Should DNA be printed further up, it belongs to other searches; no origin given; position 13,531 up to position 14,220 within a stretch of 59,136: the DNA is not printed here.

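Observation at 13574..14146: Convergent structured small RNA plus orphan protein module, copy 1 (downstream of the ABC exporter)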

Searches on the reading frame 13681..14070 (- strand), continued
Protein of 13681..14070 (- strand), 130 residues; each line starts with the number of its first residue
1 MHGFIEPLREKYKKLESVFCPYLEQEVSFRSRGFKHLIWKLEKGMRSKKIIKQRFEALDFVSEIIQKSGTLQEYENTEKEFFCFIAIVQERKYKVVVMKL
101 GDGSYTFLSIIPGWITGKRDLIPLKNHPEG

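Call 59: list_cluster_members(proteins=[P0001, P0027])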
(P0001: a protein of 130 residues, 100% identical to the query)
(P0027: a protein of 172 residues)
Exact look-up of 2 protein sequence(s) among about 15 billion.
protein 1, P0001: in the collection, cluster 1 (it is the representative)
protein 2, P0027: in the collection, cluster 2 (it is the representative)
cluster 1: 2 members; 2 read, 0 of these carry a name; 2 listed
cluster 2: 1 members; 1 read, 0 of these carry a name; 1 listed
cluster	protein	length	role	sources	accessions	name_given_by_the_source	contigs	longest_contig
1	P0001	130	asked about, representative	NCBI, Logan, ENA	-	-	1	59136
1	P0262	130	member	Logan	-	-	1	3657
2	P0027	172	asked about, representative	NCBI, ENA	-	-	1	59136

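Call 62: search_protein_families(library=padloc, alignment_id=A6, max_evalue=0.01)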
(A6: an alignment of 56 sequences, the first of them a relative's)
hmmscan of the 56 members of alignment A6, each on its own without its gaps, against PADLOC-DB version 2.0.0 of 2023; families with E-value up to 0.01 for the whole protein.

A. member 1, P0001 (130 aa): 1 family
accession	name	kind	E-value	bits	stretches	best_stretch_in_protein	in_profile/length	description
PDLC04363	PDC-M04B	-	0.0084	14.1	0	17-112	40-148/171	-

B. families by the number of members that match (of 56 scanned): 5 families
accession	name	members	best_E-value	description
PDLC04359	PDC-M04B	6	0.00014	-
PDLC00353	PtuB1|PtuB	1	0.0011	Unknown function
PDLC04357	PDC-M04B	1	0.0047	-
PDLC00156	HamA1|HamA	1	0.0079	DUF1837 domain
PDLC04363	PDC-M04B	1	0.0084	-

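Call 63: search_protein_families(library=pfam, alignment_id=A6, max_evalue=0.01)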
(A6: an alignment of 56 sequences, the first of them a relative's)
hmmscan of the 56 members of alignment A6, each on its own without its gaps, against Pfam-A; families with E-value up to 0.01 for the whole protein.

A. member 1, P0001 (130 aa): 1 family
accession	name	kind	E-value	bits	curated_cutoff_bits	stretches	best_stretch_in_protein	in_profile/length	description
PF18798.6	LPD3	-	0.0026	18.4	27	1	17-95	22-100/114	Large polyvalent protein-associated domain 3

B. families by the number of members that match (of 56 scanned): 2 families
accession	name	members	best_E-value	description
PF18798.6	LPD3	18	3.8e-08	Large polyvalent protein-associated domain 3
PF12097.14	DUF3573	1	0.0016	Protein of unknown function (DUF3573)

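Call 65: find_encoding_contigs(protein=P0227, flank=2500, max_places=3)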
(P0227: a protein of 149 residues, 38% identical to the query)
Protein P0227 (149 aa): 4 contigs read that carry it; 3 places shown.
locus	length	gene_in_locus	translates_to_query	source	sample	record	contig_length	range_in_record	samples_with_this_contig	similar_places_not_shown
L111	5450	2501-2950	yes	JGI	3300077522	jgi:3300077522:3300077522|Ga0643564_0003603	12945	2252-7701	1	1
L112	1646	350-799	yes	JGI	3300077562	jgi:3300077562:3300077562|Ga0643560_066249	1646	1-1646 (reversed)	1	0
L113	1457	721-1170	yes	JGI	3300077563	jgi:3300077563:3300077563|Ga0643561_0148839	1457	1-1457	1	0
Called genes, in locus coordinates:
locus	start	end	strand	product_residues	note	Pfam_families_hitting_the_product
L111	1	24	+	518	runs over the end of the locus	PF14870:PSII_BNR (faint)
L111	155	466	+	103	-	PF13744:HTH_37 (weak), PF12844:HTH_19, PF01381:HTH_3, PF13560:HTH_31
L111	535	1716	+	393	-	PF00579:tRNA-synt_1b, PF22421:SYY_C-terminal, PF01479:S4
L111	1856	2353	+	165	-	PF01936:NYN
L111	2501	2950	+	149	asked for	-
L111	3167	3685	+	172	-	PF01936:NYN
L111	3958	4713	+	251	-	PF01209:Ubie_methyltran, PF02353:CMAS (weak), PF13489:Methyltransf_23, PF13847:Methyltransf_31, PF08241:Methyltransf_11, PF08242:Methyltransf_12, PF13649:Methyltransf_25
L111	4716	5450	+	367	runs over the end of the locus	PF03462:PCRF, PF00472:RF-1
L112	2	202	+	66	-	?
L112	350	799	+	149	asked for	-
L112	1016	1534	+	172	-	PF01936:NYN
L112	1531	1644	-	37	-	?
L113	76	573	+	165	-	PF01936:NYN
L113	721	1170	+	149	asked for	-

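Call 66: find_encoding_contigs(protein=P0252, flank=2500, max_places=2)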
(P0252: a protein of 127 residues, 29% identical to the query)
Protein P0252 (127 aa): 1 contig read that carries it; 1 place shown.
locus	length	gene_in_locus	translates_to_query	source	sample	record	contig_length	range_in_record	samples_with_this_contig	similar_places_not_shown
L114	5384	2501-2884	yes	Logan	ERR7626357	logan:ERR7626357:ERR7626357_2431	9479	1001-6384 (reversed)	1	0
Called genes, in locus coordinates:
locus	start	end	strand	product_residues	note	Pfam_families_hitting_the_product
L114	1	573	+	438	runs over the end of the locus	PF02518:HATPase_c, PF14501:HATPase_c_5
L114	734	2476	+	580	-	-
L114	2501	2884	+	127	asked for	-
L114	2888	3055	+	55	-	-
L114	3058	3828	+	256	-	PF00535:Glycos_transf_2, PF10111:Glyco_tranf_2_2, PF13641:Glyco_tranf_2_3 (weak)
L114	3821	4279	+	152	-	PF03449:GreA_GreB_N, PF01272:GreA_GreB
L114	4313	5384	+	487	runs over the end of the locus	PF01336:tRNA_anti-codon, PF00152:tRNA-synt_2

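Call 67: find_encoding_contigs(protein=P0259, flank=2500, max_places=2)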
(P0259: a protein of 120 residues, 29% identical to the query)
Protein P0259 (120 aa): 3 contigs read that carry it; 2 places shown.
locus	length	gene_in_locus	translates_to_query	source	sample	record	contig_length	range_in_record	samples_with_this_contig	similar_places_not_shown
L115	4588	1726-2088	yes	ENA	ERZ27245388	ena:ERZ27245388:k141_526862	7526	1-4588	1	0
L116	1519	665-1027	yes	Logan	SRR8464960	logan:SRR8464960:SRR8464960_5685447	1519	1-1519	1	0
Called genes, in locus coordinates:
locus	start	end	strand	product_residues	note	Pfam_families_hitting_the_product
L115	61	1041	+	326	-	PF03703:bPH_2 (faint), PF04326:SLFN_AlbA_2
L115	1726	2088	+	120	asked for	-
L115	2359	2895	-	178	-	-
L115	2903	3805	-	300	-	PF03602:Cons_hypoth95 (faint), PF01555:N6_N4_Mtase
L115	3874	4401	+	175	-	PF02572:CobA_CobO_BtuR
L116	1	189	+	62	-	?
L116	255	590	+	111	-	-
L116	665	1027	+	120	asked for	-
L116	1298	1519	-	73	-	?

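Call 68: find_encoding_contigs(protein=P0230, flank=2500, max_places=2)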
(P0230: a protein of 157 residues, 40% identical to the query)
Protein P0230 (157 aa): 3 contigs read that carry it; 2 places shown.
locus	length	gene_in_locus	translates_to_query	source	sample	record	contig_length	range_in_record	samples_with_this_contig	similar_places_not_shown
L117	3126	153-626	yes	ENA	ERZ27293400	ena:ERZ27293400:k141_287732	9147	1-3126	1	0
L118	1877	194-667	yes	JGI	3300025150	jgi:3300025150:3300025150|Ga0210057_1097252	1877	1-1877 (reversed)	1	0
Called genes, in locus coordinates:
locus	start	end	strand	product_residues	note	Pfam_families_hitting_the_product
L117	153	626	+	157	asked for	-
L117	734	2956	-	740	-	PF17854:FtsK_alpha, PF01580:FtsK_SpoIIIE, PF09397:FtsK_gamma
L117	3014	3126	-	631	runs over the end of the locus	PF00580:UvrD-helicase, PF13245:AAA_19, PF01443:Viral_helicase1 (faint), PF13361:UvrD_C, PF13538:UvrD_C_2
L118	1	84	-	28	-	?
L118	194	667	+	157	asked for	-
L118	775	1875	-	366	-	?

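Call 70: predict_structure(alignment_id=A6)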
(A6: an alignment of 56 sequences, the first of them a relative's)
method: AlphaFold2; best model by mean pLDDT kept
length: 130 residues; sequences in the alignment: 56
mean_pLDDT: 92.6   pTM: 0.83
mean pLDDT of the five models: 92.6, 92.5, 92.3, 92.0, 91.5
residues with pLDDT >= 90: 110; 70-90: 9; 50-70: 10; < 50: 1
segments of 3 or more residues with pLDDT < 50: none
pLDDT, mean of each block of 10 residues (from residue 1): 89 98 98 97 94 98 98 96 97 98 98 84 60
secondary structure, 60 per line:
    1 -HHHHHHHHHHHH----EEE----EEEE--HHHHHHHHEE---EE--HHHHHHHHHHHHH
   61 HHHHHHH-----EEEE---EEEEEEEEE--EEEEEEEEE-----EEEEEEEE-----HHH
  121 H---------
elements in order: H2-13 E18-20 E25-28 H31-38 H48-67 E73-76 E80-88 E91-99 E105-112 H118-121

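Call 73: fold_search(model_id=the predicted structure, library=pdb)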
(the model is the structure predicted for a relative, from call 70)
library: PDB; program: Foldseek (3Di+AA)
matches with E <= 10: 741; with E <= 0.001: 0
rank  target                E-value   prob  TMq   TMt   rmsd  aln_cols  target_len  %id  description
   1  6cp9_A                1.5e-02  0.99  0.45  0.49   4.7       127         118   12  Contact-dependent growth inhibition toxin - immunity protein complex from Klebsiella pneumoniae 342 (released 2019-03-13)
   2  6cp9_C                1.9e-02  0.98  0.43  0.46   5.8       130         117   13  Contact-dependent growth inhibition toxin - immunity protein complex from Klebsiella pneumoniae 342 (released 2019-03-13)
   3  3hx8_A                5.3e-02  0.20  0.21  0.22  12.6       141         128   16  Crystal structure of putative ketosteroid isomerase (NP_103587.1) from Mesorhizobium loti at 1.45 A resolution (released 2009-07-07)
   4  4l7k_D                1.2e-01  0.11  0.19  0.20  14.9       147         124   16  Crystal Structure of Ketosteroid Isomerase D38E from Pseudomonas Testosteroni (tKSI) (released 2013-07-03)
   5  6af4_C                1.8e-01  0.35  0.26  0.27   7.0        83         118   12  Toxin-Antitoxin module from Streptococcus pneumoniae (released 2019-08-14)
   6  7m5f_C                2.0e-01  0.41  0.36  0.38   9.5       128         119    8  Contact-dependent inhibition system from Serratia marcescens BWH57 (released 2021-05-12)
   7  1ocv_A                2.0e-01  0.11  0.20  0.21  12.7       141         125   17  the F116W mutant structure of ketosteroid isomerase from Comamonas testosteroni (released 2003-07-24)
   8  9r0t_A                2.1e-01  0.28  0.28  0.34  12.1       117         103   19  De novo designed homodimeric NTF2-like protein with a hydrophobic pocket (released 2025-10-22)
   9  9r0t_C                2.1e-01  0.25  0.23  0.27   6.1        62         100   22  De novo designed homodimeric NTF2-like protein with a hydrophobic pocket (released 2025-10-22)
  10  3bb9_F                2.1e-01  0.15  0.19  0.20   8.2        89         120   13  Crystal structure of a putative ketosteroid isomerase (sfri_1973) from shewanella frigidimarina ncimb 400 at 1.80 A re (released 2007-11-20)
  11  1isk_MODEL_1_A        2.4e-01  0.10  0.20  0.21  13.4       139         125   16  3-OXO-DELTA5-STEROID ISOMERASE, NMR, 20 STRUCTURES (released 1997-11-12)
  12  6xj6                  2.5e-01  0.09  0.16  0.10   9.4        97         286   11  Crystal structure of the helical cell shape determining protein Pgp2 from Campylobacter jejuni (released 2021-03-17)
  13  3mso_A                2.9e-01  0.23  0.30  0.30  12.3       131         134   14  Crystal structure of a STEROID DELTA-ISOMERASE (NP_250810.1) from PSEUDOMONAS AERUGINOSA at 2.57 A resolution (released 2010-06-09)
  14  1ohs_A                2.9e-01  0.16  0.19  0.20   6.6        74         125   24  CRYSTAL STRUCTURE OF 5-3-KETOSTEROID ISOMERASE MUTANT Y14F/D38N FROM PSEUDOMONAS TESTOSTERONI COMPLEXED WITH ANDROSTAN (released 2005-03-31)
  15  3t8u_B                2.9e-01  0.10  0.20  0.20  12.6       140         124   14  Crystal structure of ketosteroid isomerase Y14AY55FD99A from Pseudomonas testosteroni (released 2011-11-23)
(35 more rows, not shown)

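Call 84: search_dna_similar(query=P0001, collection=phages, mode=protein, max_evalue=0.01, max_rows=10)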
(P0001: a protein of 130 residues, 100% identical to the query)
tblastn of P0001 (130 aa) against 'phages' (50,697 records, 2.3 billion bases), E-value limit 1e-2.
No match.

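Call 85: search_dna_similar(query=P0001, collection=plasmids, mode=protein, max_evalue=0.01, max_rows=10)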
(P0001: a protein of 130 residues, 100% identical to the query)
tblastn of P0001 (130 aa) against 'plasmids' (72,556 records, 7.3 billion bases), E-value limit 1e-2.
No match.

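Call 89: find_homologous_proteins(query=A6, max_evalue=0.001)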
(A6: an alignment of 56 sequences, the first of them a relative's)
Query A6 (56 sequences) (130 aa, profile of the alignment): 55 proteins with E <= 0.001 among 1265 candidates.
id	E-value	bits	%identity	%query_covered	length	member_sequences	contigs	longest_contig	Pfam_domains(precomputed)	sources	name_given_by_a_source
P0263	7.4e-46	174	32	92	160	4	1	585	-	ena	-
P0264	2.7e-42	162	37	84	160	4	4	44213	-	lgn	-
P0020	1.2e-35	140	52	85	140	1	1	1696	-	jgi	jgi:tetraacyldisaccharide-1-P 4'-kinase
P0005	1.7e-35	140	64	100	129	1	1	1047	-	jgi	jgi:hypothetical protein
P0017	2.1e-35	140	50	94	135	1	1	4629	-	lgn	-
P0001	4.1e-34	135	100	100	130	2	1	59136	-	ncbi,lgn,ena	-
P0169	4.5e-34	135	24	84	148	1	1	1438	-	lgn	-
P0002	9.0e-34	134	67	92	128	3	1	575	-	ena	-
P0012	7.1e-33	131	57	78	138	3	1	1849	-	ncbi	-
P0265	1.1e-32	131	28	85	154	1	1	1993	-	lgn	-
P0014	1.4e-32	130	54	92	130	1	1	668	-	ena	-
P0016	3.0e-32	129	51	89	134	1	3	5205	-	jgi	jgi:hypothetical protein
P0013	1.0e-31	128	56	89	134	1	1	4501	-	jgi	jgi:hypothetical protein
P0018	1.6e-31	127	51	90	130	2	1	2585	-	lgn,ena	-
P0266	2.0e-31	127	30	84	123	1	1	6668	-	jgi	-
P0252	1.0e-30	124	29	78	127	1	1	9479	-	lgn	-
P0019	1.0e-30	124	47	92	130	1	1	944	-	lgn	-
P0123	3.8e-30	123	25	93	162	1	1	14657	PF18798.7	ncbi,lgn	-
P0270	5.3e-30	122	29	77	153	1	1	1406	PF18798.7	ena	-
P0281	6.8e-27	112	23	83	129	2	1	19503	PF18798.7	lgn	-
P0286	2.3e-24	104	25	77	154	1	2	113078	-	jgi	-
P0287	1.6e-23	101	35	54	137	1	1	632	PF18798.7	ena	-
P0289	2.0e-19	88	24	83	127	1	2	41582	-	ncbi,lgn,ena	-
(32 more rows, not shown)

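Call 90: find_encoding_contigs(protein=P0123, flank=2500, max_places=1)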
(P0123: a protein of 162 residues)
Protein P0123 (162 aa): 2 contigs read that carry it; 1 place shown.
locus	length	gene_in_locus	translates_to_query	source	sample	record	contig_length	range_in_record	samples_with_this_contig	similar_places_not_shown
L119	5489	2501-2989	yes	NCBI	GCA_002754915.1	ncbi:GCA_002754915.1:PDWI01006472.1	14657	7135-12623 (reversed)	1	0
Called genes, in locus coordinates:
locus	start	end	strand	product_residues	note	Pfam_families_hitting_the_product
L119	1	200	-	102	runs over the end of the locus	-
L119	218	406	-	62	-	-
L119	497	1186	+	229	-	PF06414:Zeta_toxin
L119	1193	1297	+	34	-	-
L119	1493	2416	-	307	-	-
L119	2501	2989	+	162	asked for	PF18798:LPD3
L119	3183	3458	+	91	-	-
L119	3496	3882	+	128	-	PF05105:Phage_holin_4_1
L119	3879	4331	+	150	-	-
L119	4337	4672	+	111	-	-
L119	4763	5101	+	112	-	-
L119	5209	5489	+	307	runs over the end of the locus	PF13495:Phage_int_SAM_4, PF02899:Phage_int_SAM_1 (weak), PF00589:Phage_integrase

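Call 91: find_encoding_contigs(protein=P0281, flank=2500, max_places=1)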
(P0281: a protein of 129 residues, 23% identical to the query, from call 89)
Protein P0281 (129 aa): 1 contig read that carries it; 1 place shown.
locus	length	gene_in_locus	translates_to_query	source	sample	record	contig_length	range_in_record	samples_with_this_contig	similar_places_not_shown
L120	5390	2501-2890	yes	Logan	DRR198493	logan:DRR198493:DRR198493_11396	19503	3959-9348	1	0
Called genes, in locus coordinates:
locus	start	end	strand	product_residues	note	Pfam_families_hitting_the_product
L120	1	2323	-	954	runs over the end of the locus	PF07819:PGAP1 (faint), PF02450:LCAT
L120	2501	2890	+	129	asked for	PF18798:LPD3 (weak)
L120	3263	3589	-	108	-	PF01022:HTH_5 (weak), PF13412:HTH_24, PF08220:HTH_DeoR (weak), PF08279:HTH_11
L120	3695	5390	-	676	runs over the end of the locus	PF01471:PG_binding_1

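Call 92: find_encoding_contigs(protein=P0286, flank=2500, max_places=1)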
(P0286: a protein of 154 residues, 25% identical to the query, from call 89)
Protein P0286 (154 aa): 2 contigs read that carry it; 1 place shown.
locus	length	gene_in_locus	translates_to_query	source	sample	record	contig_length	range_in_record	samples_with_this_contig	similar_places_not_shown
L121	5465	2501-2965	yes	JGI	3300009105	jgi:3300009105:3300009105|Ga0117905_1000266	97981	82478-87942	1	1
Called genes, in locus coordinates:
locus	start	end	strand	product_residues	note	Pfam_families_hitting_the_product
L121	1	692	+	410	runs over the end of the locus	PF01595:CNNM, PF00571:CBS (weak), PF03471:CorC_HlyC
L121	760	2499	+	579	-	PF01411:tRNA-synt_2c, PF07973:tRNA_SAD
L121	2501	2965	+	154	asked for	-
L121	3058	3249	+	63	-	-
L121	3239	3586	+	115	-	-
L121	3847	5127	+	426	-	PF06723:MreB_Mbl (faint), PF14450:FtsA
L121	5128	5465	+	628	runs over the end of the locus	-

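Call 93: find_encoding_contigs(protein=P0289, flank=2500, max_places=1)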
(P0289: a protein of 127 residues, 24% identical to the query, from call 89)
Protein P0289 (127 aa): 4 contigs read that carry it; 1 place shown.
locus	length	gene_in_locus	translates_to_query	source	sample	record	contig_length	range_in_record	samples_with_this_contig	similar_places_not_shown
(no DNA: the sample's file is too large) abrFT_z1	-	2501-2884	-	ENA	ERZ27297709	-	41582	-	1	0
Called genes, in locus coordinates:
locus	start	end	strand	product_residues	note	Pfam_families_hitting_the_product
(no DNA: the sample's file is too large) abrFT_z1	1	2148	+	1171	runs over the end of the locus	PF01471:PG_binding_1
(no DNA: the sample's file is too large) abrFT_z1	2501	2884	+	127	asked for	-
